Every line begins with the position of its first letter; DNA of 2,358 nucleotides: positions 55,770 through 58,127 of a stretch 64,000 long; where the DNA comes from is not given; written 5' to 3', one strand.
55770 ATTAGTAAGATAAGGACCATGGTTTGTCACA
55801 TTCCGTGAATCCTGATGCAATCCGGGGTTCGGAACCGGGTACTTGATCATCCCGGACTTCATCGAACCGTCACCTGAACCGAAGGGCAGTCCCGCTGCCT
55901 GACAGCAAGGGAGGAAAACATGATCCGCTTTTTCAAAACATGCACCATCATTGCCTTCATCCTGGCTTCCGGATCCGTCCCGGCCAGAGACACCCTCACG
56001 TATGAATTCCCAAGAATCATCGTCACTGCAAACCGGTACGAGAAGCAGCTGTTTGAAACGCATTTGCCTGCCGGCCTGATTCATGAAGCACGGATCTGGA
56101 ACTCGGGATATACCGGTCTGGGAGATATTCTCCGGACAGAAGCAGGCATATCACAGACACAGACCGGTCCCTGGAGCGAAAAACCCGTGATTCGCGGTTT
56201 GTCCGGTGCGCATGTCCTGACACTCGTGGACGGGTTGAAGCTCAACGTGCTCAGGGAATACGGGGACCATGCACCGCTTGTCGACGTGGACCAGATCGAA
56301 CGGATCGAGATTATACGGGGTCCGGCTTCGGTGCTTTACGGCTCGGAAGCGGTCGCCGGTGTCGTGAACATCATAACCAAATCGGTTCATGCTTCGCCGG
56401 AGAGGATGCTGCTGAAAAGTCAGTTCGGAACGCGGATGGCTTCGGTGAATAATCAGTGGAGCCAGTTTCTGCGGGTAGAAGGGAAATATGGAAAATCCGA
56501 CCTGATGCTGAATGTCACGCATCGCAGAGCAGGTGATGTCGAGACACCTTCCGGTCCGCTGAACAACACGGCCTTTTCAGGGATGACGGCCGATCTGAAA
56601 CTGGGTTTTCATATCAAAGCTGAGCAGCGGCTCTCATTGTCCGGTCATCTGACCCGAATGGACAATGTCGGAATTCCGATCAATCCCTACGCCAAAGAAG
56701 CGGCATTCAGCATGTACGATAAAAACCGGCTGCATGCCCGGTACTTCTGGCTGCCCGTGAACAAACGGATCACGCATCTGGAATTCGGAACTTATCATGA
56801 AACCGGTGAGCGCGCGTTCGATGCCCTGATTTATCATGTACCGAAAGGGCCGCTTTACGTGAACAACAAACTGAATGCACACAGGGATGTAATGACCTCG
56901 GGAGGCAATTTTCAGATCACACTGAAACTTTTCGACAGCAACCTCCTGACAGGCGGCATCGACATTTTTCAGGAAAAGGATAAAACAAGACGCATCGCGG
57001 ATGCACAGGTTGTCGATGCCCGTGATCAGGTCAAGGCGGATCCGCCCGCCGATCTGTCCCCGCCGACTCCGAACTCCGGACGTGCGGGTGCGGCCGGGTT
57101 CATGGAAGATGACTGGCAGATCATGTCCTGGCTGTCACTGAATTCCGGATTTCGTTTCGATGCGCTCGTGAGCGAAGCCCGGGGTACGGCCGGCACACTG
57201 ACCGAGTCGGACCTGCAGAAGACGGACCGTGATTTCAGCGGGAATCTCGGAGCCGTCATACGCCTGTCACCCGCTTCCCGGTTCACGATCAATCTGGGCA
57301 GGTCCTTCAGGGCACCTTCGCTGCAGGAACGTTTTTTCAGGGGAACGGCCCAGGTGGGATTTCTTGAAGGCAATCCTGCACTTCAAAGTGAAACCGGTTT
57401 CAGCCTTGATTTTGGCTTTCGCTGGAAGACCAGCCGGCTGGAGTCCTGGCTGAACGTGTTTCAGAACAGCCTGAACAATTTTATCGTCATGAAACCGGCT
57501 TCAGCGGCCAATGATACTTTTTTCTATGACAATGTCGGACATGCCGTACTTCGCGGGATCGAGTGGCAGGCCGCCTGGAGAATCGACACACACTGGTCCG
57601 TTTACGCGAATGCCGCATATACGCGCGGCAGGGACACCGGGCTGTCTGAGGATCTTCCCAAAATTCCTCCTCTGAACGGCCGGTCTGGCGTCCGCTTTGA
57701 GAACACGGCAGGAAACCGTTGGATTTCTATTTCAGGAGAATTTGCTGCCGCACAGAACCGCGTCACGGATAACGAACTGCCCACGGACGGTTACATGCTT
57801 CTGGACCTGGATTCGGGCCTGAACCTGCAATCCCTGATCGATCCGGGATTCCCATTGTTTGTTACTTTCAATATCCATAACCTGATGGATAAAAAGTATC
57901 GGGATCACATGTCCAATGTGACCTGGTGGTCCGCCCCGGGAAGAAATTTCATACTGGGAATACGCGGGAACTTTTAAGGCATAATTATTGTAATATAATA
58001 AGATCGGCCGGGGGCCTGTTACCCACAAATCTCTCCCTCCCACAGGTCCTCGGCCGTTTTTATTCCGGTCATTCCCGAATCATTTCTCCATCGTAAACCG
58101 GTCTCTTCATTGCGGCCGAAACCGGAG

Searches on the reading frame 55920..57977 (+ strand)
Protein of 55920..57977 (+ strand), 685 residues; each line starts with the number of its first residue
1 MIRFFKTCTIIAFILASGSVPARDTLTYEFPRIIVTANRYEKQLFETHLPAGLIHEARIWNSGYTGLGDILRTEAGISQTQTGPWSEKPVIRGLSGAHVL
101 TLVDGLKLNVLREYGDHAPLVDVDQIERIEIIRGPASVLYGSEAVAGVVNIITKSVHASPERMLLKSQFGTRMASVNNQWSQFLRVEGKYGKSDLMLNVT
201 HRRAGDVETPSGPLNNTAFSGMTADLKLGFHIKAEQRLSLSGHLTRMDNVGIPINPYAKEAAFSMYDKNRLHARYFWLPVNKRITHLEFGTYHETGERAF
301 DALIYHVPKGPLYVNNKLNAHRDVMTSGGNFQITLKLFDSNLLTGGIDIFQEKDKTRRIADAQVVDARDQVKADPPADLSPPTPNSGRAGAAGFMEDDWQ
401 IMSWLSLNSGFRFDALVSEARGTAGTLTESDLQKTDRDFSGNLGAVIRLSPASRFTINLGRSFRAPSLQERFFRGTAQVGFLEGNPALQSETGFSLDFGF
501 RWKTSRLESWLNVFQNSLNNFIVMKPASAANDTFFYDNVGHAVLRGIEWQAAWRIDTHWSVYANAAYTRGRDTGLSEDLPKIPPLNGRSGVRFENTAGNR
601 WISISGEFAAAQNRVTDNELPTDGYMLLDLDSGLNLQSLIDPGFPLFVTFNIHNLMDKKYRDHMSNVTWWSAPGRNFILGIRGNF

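Call 8: search_protein_families(library=pfam, proteins=[window:55920-57977:+])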
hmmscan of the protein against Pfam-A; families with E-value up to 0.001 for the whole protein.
window:55920-57977:+ (685 aa): 3 families
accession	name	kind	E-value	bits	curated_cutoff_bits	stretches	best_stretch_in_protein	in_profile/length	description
PF00593.30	TonB_dep_Rec_b-barrel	-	6.1e-38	132.2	27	1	291-655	84-436/436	TonB dependent receptor-like, beta-barrel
PF07715.20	Plug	-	2.6e-20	73.4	23.9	1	54-148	12-107/107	TonB-dependent Receptor Plug Domain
PF14905.12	OMP_b-brl_3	-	0.00027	20.5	27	0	483-569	208-294/408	Outer membrane protein beta-barrel family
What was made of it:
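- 55920..57977 (+): TonB-dependent receptor, 685 aa (NCBI MBN1782139.1). Pfam finds Plug plus TonB_dep_Rec_b-barrel (call 8).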

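Call 9: search_protein_families(library=ncbifam, proteins=[window:55920-57977:+])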
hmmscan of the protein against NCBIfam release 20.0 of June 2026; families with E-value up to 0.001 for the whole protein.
window:55920-57977:+ (685 aa): 33 families (the best 25 are shown)
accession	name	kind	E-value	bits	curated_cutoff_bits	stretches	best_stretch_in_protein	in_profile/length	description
TIGR01785.1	TonB-hemin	subfamily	1.5e-67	228.6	316.85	1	33-685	4-677/677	TonB-dependent heme/hemoglobin receptor family protein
TIGR01786.1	TonB-hemlactrns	subfamily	5.2e-64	216.8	323.75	1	33-685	3-719/719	TonB-dependent hemoglobin/transferrin/lactoferrin family receptor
TIGR01779.1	TonB-B12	equivalog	7.2e-40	137.1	599.7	2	31-175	29-174/614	TonB-dependent vitamin B12 receptor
TIGR01783.1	TonB-siderophor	subfamily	6.4e-36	124.2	223.5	2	393-685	365-649/649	TonB-dependent siderophore receptor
TIGR01778.1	TonB-copper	equivalog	2.9e-34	118.8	472.45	1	68-666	18-608/637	TonB-dependent copper receptor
NF038289.1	Zn_piracy_ZnuD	exception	6.8e-34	117.5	950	2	22-177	21-177/685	zinc piracy TonB-dependent receptor ZnuD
NF010010.0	PRK13483.1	equivalog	1.8e-27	95.7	927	2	16-199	19-208/660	ligand-gated channel protein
NF007478.2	PRK10064.1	equivalog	1.5e-26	92.8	745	2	32-157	32-161/663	catecholate siderophore receptor CirA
NF007926.1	PRK10641.1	equivalog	4.2e-26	91.6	836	2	25-157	22-157/617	TonB-dependent vitamin B12 receptor BtuB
NF010011.0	PRK13484.1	equivalog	1.7e-25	89.4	1197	2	31-157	31-162/682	IreA family TonB-dependent siderophore receptor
NF010038.0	PRK13513.1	equivalog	1.9e-22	79.6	942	1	8-158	12-169/659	ligand-gated channel protein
NF053590.1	TonB_dep_TOL0244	equivalog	9.9e-22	77.3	645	2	121-244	107-223/604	TOL_0244 family TonB-dependent receptor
NF010012.0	PRK13486.1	equivalog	2.8e-17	62.3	924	1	33-155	28-159/696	TonB-dependent receptor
NF010048.1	PRK13524.1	subfamily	1.2e-16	60.3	493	1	120-157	142-179/744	FepA family TonB-dependent siderophore receptor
NF049945.1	TonB_dep_FCYXU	equivalog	5.2e-16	58.4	825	1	86-415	95-407/697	TonB-dependent receptor, FCYXU motif-type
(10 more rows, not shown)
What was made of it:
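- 55920..57977 (+): It scores below the cutoff for every specific NCBIfam receptor family (call 9).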

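Call 43: find_homologous_proteins(query=window:55920-57977:+, max_evalue=1e-60)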
Query window:55920-57977:+ (685 aa): 57 proteins with E <= 1e-60 among 8000 candidates.
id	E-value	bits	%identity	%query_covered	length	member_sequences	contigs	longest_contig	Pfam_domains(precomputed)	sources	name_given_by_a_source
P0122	0.0e+0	1583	100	100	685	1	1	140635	PF07715.21,PF00593.31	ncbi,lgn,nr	ncbi:TonB-dependent receptor [bacterium]|nr:TonB-dependent receptor [bacterium]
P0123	7.4e-258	876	56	100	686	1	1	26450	PF07715.21,PF00593.31,PF14905.13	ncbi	ncbi:TonB-dependent receptor [bacterium]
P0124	9.1e-258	875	57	97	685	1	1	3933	PF07715.21,PF00593.31,PF14905.13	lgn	-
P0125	4.0e-256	870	56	99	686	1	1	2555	PF07715.21,PF00593.31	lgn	-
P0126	1.5e-253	861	57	99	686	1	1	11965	PF07715.21,PF00593.31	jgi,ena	-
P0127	2.2e-251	854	55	99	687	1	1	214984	PF07715.21,PF00593.31,PF14905.13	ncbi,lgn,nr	ncbi:TonB-dependent receptor [bacterium]|nr:TonB-dependent receptor [bacterium]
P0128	4.5e-251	853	55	100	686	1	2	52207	PF07715.21,PF00593.31,PF14905.13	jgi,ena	-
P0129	1.3e-213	729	50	97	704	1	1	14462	PF07715.21,PF00593.31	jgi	jgi:hemoglobin/transferrin/lactoferrin receptor protein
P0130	2.0e-213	729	48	98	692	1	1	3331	PF07715.21,PF00593.31,PF14905.13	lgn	-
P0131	6.4e-213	727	48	98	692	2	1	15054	PF07715.21,PF00593.31,PF14905.13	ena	-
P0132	4.8e-211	721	48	98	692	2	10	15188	PF07715.21,PF00593.31,PF14905.13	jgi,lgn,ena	-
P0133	3.4e-210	718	47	99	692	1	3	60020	PF07715.21,PF00593.31,PF14905.13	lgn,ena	-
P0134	1.9e-208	712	47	99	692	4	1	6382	PF07715.21,PF00593.31,PF14905.13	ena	-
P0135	1.2e-207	710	48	98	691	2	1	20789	PF07715.21,PF00593.31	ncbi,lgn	-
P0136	8.0e-206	704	45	100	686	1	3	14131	PF07715.21,PF00593.31,PF14905.13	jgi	-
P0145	4.0e-199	682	46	97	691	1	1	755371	PF07715.21,PF00593.31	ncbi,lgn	ncbi:MAG: TonB-dependent receptor [Candidatus Zhuqueibacterota bacterium]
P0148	1.5e-198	680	47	97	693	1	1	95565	PF07715.21,PF00593.31,PF14905.13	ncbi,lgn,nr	ncbi:TonB-dependent receptor [candidate division KSB1 bacterium]|nr:TonB-dependent receptor [candida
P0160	1.5e-173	597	41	97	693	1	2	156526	PF07715.21,PF00593.31,PF14905.13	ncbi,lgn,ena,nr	ncbi:TonB-dependent receptor [bacterium]|nr:TonB-dependent receptor [bacterium]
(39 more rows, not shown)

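Call 44: find_encoding_contigs(protein=P0123, flank=4000, max_places=1)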
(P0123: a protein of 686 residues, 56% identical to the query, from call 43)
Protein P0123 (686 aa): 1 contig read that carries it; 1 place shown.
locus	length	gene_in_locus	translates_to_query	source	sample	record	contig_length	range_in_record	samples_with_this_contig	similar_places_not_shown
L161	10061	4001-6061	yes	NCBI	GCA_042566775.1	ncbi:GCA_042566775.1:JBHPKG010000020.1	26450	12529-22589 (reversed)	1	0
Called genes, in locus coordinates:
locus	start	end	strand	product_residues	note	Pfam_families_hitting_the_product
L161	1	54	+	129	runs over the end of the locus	PF00072:Response_reg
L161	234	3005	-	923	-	PF18998:Flg_new_2, PF13860:FlgD_ig, PF18962:Por_Secre_tail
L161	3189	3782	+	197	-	PF06971:Put_DNA-bind_N, PF02629:CoA_binding, PF01408:GFO_IDH_MocA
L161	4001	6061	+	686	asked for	PF07715:Plug, PF00593:TonB_dep_Rec_b-barrel, PF14905:OMP_b-brl_3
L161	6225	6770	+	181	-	PF12822:ECF_trnsprt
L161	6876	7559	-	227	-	PF03692:CxxCxxCC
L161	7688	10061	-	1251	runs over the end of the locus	PF20009:GEVED, PF25470:DUF7901, PF20009:GEVED, PF18962:Por_Secre_tail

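Call 45: find_encoding_contigs(protein=P0127, flank=4000, max_places=1)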
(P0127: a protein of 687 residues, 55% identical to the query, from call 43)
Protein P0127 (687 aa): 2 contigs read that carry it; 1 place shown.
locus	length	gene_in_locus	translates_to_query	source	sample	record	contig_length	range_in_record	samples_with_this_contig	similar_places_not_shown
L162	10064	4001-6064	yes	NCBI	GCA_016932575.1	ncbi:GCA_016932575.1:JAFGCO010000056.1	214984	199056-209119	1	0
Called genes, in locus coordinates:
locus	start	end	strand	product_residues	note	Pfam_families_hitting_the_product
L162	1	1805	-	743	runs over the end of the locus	PF13646:HEAT_2 (faint)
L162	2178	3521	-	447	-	PF02812:ELFV_dehydrog_N, PF00208:ELFV_dehydrog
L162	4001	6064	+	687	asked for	PF07715:Plug, PF00593:TonB_dep_Rec_b-barrel, PF14905:OMP_b-brl_3 (weak)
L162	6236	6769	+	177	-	PF12822:ECF_trnsprt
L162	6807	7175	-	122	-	PF00072:Response_reg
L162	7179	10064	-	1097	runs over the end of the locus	PF00989:PAS, PF08448:PAS_4, PF13426:PAS_9, PF13185:GAF_2, PF00989:PAS, PF13426:PAS_9, PF08448:PAS_4, PF07568:HisKA_2, +7 more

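Call 46: find_encoding_contigs(protein=P0129, flank=4000, max_places=1)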
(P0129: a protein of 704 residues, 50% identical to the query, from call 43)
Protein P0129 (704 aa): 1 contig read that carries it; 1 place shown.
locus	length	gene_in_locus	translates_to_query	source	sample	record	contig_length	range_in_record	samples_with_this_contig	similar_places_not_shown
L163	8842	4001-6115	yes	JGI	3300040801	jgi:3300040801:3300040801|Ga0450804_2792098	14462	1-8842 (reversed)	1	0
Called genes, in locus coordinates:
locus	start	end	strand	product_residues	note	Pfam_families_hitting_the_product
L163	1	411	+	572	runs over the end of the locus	PF00111:Fer2 (weak), PF13510:Fer2_4, PF10588:NADH-G_4Fe-4S_3, PF12837:Fer4_6 (weak), PF22117:Fer4_Nqo3, PF12838:Fer4_7, PF02906:Fe_hyd_lg_C, PF02256:Fe_hyd_SSU, +5 more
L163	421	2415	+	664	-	PF12838:Fer4_7 (weak), PF13187:Fer4_9 (weak), PF13237:Fer4_10, PF00037:Fer4 (weak), PF02906:Fe_hyd_lg_C, PF04060:FeS, PF00512:HisKA, PF02518:HATPase_c, +1 more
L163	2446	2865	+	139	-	PF20161:VpsR (weak), PF00072:Response_reg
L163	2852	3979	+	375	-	PF00072:Response_reg, PF14501:HATPase_c_5 (faint), PF00512:HisKA, PF13581:HATPase_c_2 (weak), PF02518:HATPase_c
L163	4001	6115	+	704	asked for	PF07715:Plug, PF00593:TonB_dep_Rec_b-barrel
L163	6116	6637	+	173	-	PF12822:ECF_trnsprt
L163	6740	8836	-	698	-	PF00722:Glyco_hydro_16, PF26113:GH16_XgeA (faint), PF03935:SKN1_KRE6_Sbg1, PF19408:PKD_6, PF02018:CBM_4_9, PF18962:Por_Secre_tail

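Call 47: find_encoding_contigs(protein=P0135, flank=4000, max_places=1)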
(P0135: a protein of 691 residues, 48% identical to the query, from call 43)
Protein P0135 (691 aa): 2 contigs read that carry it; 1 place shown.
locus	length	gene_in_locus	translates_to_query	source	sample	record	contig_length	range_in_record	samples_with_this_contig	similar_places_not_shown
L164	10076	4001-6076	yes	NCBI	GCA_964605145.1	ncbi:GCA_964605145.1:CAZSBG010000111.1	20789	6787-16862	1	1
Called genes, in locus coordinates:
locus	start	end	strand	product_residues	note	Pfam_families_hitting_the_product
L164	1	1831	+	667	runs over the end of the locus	PF12838:Fer4_7 (weak), PF13187:Fer4_9 (weak), PF13237:Fer4_10, PF25160:LdpA_Fe-S-bd (weak), PF02906:Fe_hyd_lg_C, PF04060:FeS, PF00512:HisKA, PF02518:HATPase_c, +2 more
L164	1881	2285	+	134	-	PF00072:Response_reg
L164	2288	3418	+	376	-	PF00072:Response_reg, PF00512:HisKA, PF13581:HATPase_c_2 (weak), PF02518:HATPase_c, PF13589:HATPase_c_3 (faint)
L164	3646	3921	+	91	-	PF21699:TM1266-like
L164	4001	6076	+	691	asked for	PF07715:Plug, PF00593:TonB_dep_Rec_b-barrel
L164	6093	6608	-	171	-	PF00072:Response_reg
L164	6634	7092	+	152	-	PF12822:ECF_trnsprt (weak)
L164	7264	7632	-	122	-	PF00072:Response_reg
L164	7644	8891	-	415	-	PF01512:Complex1_51K, PF10531:SLBB (weak), PF22461:SLBB_2, PF10589:NADH_4Fe-4S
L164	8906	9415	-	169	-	PF01257:2Fe-2S_thioredx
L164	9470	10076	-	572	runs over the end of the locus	PF00111:Fer2 (weak), PF13510:Fer2_4, PF10588:NADH-G_4Fe-4S_3, PF13237:Fer4_10 (weak), PF12838:Fer4_7, PF00037:Fer4, PF02906:Fe_hyd_lg_C, PF02256:Fe_hyd_SSU, +6 more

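Call 53: find_encoding_contigs(protein=P0148, flank=10000, max_places=1)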
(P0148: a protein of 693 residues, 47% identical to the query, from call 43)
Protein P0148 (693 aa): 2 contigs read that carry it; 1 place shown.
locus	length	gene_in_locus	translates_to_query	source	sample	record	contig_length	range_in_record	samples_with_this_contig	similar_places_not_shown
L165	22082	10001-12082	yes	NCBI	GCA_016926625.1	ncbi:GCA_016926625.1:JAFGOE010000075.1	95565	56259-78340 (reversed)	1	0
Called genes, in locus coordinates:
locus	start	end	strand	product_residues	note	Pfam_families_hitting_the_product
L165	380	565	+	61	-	-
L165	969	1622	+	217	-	PF06971:Put_DNA-bind_N, PF01408:GFO_IDH_MocA, PF02629:CoA_binding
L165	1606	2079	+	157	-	PF01257:2Fe-2S_thioredx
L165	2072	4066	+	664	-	PF01512:Complex1_51K, PF10531:SLBB (weak), PF10589:NADH_4Fe-4S, PF14697:Fer4_21, PF00037:Fer4 (weak), PF12837:Fer4_6 (weak), PF13187:Fer4_9 (weak), PF13237:Fer4_10, +3 more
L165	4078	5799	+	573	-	PF00111:Fer2 (weak), PF13510:Fer2_4, PF10588:NADH-G_4Fe-4S_3, PF13237:Fer4_10 (weak), PF22117:Fer4_Nqo3, PF12838:Fer4_7, PF02906:Fe_hyd_lg_C, PF02256:Fe_hyd_SSU, +5 more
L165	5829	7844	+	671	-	PF12838:Fer4_7 (weak), PF13187:Fer4_9 (weak), PF13237:Fer4_10, PF00037:Fer4 (weak), PF02906:Fe_hyd_lg_C, PF04060:FeS, PF00512:HisKA, PF02518:HATPase_c, +1 more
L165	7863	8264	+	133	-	PF00072:Response_reg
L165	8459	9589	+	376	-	PF00072:Response_reg, PF00512:HisKA, PF13581:HATPase_c_2 (faint), PF02518:HATPase_c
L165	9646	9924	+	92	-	PF21699:TM1266-like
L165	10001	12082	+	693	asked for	PF07715:Plug, PF00593:TonB_dep_Rec_b-barrel, PF14905:OMP_b-brl_3 (weak)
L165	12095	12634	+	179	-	PF12822:ECF_trnsprt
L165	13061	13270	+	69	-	PF09855:Zn_ribbon_13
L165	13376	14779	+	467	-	PF00657:Lipase_GDSL, PF13472:Lipase_GDSL_2, PF04311:DUF459 (weak), PF00657:Lipase_GDSL (weak), PF13472:Lipase_GDSL_2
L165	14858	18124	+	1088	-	PF01074:Glyco_hydro_38N, PF09261:Alpha-mann_mid, PF07748:Glyco_hydro_38C, PF17677:Glyco_hydro38C2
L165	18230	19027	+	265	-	PF13489:Methyltransf_23, PF13847:Methyltransf_31, PF08241:Methyltransf_11, PF08242:Methyltransf_12 (weak), PF13649:Methyltransf_25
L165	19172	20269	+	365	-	PF04055:Radical_SAM, PF13186:SPASM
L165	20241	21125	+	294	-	PF03706:LPG_synthase_TM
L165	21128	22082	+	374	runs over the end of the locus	PF13506:Glyco_transf_21, PF00535:Glycos_transf_2, PF13641:Glyco_tranf_2_3, PF13632:Glyco_trans_2_3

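Call 54: find_encoding_contigs(protein=P0160, flank=10000, max_places=1)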
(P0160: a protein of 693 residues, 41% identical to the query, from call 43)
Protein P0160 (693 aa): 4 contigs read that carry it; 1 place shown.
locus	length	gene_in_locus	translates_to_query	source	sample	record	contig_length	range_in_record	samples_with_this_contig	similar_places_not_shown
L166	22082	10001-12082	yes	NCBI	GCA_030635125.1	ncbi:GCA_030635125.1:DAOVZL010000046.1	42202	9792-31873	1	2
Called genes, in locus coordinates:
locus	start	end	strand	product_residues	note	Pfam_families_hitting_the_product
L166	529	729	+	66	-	PF00313:CSD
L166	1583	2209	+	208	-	PF06971:Put_DNA-bind_N, PF02629:CoA_binding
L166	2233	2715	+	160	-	PF01257:2Fe-2S_thioredx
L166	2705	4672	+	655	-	PF01512:Complex1_51K, PF10531:SLBB (weak), PF10589:NADH_4Fe-4S, PF00037:Fer4 (weak), PF12838:Fer4_7 (weak), PF13187:Fer4_9 (weak), PF13237:Fer4_10, PF14697:Fer4_21, +3 more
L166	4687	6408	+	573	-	PF00111:Fer2 (weak), PF13510:Fer2_4, PF10588:NADH-G_4Fe-4S_3, PF13237:Fer4_10, PF22117:Fer4_Nqo3, PF12838:Fer4_7, PF02906:Fe_hyd_lg_C, PF02256:Fe_hyd_SSU, +5 more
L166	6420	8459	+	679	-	PF12838:Fer4_7 (weak), PF13187:Fer4_9 (weak), PF13237:Fer4_10, PF25160:LdpA_Fe-S-bd (weak), PF02906:Fe_hyd_lg_C, PF04060:FeS, PF00512:HisKA, PF02518:HATPase_c, +1 more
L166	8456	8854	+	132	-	PF00072:Response_reg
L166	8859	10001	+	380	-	PF00072:Response_reg, PF00512:HisKA, PF02518:HATPase_c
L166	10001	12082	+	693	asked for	PF07715:Plug, PF00593:TonB_dep_Rec_b-barrel, PF14905:OMP_b-brl_3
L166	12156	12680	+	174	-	PF12822:ECF_trnsprt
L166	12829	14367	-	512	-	PF24817:WD40_WDHD1_1st, PF23381:Beta-prop_IFT122_1st, PF23411:Beta-prop_Vps41, PF23414:Beta-prop_EML_2, PF24807:WD40_CDC20-Fz, PF24814:WD40_Prp19, PF25168:Beta-prop_WDR36-Utp21_2nd, PF25171:Beta-prop_WDR36-Utp21_1st, +32 more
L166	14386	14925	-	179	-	-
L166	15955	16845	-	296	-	PF01513:NAD_kinase, PF20143:NAD_kinase_C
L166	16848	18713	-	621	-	PF13292:DXP_synthase_N, PF02779:Transket_pyr, PF02780:Transketolase_C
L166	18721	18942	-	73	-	PF02609:Exonuc_VII_S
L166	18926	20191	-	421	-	PF13742:tRNA_anti_2, PF01336:tRNA_anti-codon, PF02601:Exonuc_VII_L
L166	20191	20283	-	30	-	-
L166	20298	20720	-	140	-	PF00216:Bac_DNA_binding, PF18291:HU-HIG (weak)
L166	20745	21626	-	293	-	PF00574:CLP_protease (weak), PF25145:NfeD1b_N, PF01343:Peptidase_S49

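Call 55: find_encoding_contigs(protein=P0145, flank=10000, max_places=1)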
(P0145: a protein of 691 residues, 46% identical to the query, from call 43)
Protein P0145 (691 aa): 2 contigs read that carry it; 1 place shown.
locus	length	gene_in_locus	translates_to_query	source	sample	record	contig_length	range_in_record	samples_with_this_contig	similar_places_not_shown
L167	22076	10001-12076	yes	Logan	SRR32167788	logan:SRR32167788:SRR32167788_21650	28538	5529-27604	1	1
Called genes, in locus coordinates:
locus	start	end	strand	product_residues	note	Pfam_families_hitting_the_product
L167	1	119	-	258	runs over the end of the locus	PF01171:ATP_bind_3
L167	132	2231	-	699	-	PF13428:TPR_14 (faint), PF00515:TPR_1 (faint), PF13424:TPR_12, PF17874:TPR_MalT (weak), PF24885:TPR_NPHP3, PF13424:TPR_12, PF14938:SNAP, PF17874:TPR_MalT, +5 more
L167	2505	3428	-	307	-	PF04495:GRASP55_65 (faint), PF00595:PDZ (weak), PF12812:PDZ_1 (faint), PF13180:PDZ_2, PF14685:PDZ_Tricorn (faint), PF00595:PDZ, PF13180:PDZ_2, PF17820:PDZ_6, +1 more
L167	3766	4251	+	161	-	PF04306:DUF456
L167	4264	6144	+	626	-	PF08448:PAS_4, PF00989:PAS, PF13188:PAS_8 (weak), PF13596:PAS_10 (weak), PF08448:PAS_4, PF13426:PAS_9, PF00512:HisKA, PF02518:HATPase_c, +2 more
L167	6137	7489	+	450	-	PF00072:Response_reg, PF00158:Sigma54_activat, PF13191:AAA_16 (faint), PF14532:Sigma54_activ_2, PF07728:AAA_5, PF25601:AAA_lid_14, PF02954:HTH_8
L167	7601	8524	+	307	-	PF01297:ZnuA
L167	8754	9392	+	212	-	PF13505:OMP_b-brl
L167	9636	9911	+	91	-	PF21699:TM1266-like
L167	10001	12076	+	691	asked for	PF07715:Plug, PF00593:TonB_dep_Rec_b-barrel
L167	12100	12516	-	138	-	PF00072:Response_reg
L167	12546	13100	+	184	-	PF12822:ECF_trnsprt (weak)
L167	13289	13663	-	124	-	PF00072:Response_reg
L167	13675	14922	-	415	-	PF01512:Complex1_51K, PF10531:SLBB, PF22461:SLBB_2, PF10589:NADH_4Fe-4S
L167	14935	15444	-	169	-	PF01257:2Fe-2S_thioredx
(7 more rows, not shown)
